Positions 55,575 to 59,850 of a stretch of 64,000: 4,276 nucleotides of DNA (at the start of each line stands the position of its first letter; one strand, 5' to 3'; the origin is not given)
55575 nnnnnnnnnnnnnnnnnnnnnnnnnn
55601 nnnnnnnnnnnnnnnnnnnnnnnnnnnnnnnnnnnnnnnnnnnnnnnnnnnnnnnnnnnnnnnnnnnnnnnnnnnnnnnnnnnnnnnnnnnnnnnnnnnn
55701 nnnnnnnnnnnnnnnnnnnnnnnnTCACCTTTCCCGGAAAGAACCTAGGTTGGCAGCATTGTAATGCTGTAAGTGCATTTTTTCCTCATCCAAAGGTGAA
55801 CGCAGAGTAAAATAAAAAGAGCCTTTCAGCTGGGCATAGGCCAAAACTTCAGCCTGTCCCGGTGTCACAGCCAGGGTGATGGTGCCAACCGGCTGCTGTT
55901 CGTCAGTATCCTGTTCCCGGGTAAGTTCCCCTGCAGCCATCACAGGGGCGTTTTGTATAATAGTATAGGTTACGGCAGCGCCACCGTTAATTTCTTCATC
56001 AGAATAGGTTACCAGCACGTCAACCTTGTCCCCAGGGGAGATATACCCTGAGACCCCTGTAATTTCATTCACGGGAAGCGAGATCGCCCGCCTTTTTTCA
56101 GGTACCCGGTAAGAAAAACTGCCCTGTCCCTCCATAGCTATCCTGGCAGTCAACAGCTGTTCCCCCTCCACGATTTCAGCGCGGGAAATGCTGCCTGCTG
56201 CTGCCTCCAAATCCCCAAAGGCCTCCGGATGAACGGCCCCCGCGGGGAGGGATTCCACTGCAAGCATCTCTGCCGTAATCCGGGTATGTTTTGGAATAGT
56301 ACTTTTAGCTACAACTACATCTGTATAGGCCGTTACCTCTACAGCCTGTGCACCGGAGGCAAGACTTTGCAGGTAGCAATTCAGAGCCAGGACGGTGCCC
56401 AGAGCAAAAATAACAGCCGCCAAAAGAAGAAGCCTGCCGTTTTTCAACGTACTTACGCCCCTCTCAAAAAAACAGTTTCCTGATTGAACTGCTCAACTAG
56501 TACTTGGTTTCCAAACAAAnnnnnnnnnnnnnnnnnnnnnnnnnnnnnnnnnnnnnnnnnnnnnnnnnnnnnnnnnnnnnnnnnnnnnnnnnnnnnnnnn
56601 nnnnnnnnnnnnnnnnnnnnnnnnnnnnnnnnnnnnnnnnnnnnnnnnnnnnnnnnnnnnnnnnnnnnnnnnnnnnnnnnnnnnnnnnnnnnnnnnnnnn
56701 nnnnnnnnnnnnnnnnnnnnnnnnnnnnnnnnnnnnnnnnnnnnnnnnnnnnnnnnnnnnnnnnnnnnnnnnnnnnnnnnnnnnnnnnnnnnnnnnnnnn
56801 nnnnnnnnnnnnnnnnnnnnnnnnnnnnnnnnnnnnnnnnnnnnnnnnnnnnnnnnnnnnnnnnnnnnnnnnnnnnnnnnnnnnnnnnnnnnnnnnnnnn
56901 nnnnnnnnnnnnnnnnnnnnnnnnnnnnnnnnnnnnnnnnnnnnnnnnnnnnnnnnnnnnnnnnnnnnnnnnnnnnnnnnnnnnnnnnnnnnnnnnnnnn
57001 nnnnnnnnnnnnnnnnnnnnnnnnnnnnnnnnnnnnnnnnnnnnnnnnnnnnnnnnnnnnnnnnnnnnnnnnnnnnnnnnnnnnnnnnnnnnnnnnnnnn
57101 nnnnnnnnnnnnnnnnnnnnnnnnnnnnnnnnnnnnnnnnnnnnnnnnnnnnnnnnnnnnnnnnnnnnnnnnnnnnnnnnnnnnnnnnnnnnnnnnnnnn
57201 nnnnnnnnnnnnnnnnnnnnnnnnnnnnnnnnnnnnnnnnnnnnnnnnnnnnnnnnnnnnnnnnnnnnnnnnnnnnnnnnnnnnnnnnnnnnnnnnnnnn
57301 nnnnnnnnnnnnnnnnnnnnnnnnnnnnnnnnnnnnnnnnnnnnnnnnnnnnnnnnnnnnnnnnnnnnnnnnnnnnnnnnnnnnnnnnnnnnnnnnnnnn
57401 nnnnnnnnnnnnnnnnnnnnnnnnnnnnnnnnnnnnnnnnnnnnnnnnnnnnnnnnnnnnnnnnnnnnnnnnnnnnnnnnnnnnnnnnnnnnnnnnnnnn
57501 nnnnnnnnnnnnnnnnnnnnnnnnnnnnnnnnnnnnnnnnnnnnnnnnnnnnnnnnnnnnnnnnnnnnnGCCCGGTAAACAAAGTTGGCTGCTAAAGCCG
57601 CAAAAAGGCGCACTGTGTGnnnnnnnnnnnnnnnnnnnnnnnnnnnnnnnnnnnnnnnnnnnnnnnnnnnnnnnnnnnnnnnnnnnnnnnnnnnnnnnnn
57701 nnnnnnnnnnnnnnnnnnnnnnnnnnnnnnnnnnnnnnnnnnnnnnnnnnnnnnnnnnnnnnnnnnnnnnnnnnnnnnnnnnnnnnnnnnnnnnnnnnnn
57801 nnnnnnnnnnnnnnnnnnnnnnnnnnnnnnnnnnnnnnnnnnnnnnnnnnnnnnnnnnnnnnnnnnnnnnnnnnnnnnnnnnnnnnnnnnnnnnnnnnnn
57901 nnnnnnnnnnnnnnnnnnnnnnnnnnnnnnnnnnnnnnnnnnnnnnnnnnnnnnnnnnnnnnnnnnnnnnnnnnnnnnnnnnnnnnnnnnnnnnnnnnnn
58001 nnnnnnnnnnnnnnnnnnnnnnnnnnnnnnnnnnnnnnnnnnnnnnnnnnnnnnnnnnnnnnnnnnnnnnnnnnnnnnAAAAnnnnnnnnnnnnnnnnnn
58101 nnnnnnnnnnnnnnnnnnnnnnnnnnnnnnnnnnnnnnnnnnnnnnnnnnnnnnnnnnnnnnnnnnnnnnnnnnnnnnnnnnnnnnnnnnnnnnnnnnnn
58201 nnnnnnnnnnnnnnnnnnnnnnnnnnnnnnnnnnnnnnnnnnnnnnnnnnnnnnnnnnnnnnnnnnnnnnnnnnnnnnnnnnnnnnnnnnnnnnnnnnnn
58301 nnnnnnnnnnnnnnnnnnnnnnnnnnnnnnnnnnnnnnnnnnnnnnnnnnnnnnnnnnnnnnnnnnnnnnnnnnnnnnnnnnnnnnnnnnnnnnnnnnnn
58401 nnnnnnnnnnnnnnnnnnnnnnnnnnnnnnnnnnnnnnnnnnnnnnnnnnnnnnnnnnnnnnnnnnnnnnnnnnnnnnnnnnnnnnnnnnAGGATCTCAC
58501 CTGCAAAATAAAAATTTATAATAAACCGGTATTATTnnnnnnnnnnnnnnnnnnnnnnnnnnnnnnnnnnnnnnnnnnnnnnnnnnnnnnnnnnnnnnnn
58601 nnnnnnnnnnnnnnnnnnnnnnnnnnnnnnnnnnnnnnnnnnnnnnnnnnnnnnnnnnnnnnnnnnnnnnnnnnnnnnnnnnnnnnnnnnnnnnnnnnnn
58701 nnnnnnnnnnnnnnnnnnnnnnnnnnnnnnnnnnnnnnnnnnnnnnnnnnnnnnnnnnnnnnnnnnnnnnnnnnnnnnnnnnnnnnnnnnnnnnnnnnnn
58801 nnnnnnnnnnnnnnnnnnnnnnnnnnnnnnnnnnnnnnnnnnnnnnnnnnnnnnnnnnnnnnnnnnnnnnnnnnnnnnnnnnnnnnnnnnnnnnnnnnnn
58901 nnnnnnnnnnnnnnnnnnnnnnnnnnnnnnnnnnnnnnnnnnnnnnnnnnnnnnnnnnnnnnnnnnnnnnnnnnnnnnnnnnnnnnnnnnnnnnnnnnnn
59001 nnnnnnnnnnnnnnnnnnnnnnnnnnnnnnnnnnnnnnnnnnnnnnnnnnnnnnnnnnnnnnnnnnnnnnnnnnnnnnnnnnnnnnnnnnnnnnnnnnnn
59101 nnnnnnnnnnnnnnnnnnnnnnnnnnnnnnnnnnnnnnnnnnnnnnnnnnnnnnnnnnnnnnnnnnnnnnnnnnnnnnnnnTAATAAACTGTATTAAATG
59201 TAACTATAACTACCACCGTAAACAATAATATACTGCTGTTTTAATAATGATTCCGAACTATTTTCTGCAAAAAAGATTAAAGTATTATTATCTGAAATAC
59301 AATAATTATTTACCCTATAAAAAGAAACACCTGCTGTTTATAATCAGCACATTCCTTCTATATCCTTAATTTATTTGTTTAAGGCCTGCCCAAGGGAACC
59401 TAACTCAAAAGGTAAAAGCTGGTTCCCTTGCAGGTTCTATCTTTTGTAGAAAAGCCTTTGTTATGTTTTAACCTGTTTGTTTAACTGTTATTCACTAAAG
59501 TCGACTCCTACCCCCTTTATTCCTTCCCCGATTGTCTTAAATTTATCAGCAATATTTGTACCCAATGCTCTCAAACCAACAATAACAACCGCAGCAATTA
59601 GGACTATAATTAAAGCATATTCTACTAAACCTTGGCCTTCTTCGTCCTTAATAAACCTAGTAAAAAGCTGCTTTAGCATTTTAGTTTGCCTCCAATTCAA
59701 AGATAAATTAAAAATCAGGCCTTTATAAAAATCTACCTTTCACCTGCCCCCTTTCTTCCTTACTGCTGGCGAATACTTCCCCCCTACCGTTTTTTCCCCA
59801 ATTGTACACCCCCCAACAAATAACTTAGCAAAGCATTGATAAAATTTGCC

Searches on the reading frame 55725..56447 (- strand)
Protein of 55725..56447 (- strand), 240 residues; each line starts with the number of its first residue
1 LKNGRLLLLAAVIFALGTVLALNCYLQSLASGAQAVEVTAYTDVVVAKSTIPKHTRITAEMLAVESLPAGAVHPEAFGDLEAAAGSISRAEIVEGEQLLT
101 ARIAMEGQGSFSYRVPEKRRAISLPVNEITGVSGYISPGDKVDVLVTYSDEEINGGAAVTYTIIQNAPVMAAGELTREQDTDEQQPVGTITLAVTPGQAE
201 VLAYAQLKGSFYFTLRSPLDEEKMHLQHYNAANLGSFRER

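Call 8: find_encoding_contigs(protein=window:55725-56447:-, flank=10000, max_places=6)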
Protein window:55725-56447:- (240 aa): 1 contig read that carries it; 1 place shown.
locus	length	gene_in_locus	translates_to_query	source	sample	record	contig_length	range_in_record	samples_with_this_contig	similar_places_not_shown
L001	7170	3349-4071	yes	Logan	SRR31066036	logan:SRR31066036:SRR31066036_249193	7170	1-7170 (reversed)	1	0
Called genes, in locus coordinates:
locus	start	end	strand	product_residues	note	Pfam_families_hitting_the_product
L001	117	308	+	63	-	PF04964:Flp_Fap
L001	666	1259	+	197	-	PF01478:Peptidase_A24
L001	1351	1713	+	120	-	PF07811:TadE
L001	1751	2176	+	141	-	PF07811:TadE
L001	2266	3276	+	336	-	PF13400:Tad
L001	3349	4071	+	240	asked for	PF08666:SAF, PF16976:RcpC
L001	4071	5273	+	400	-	PF00072:Response_reg (weak), PF01656:CbiA, PF06564:CBP_BcsQ (faint), PF10609:ParA, PF13614:AAA_31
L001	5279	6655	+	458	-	PF00437:T2SSE, PF27713:UCP018868 (weak)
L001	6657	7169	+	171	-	?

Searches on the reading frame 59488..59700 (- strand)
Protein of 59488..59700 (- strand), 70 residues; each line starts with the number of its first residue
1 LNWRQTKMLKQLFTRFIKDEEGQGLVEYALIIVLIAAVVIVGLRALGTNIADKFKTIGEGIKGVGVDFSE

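Call 61: search_protein_families(library=pfam, proteins=[window:59488-59700:-], max_evalue=0.001)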
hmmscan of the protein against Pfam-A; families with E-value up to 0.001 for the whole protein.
window:59488-59700:- (70 aa): 2 families
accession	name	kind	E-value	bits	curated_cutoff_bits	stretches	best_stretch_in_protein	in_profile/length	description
PF04964.19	Flp_Fap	-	1.2e-11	44.6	32.2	1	16-60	1-45/46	Flp/Fap pilin component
PF16982.10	Flp1_like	-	8.2e-05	22.4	33.5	1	15-59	1-45/49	Putative Flagellin, Flp1-like, domain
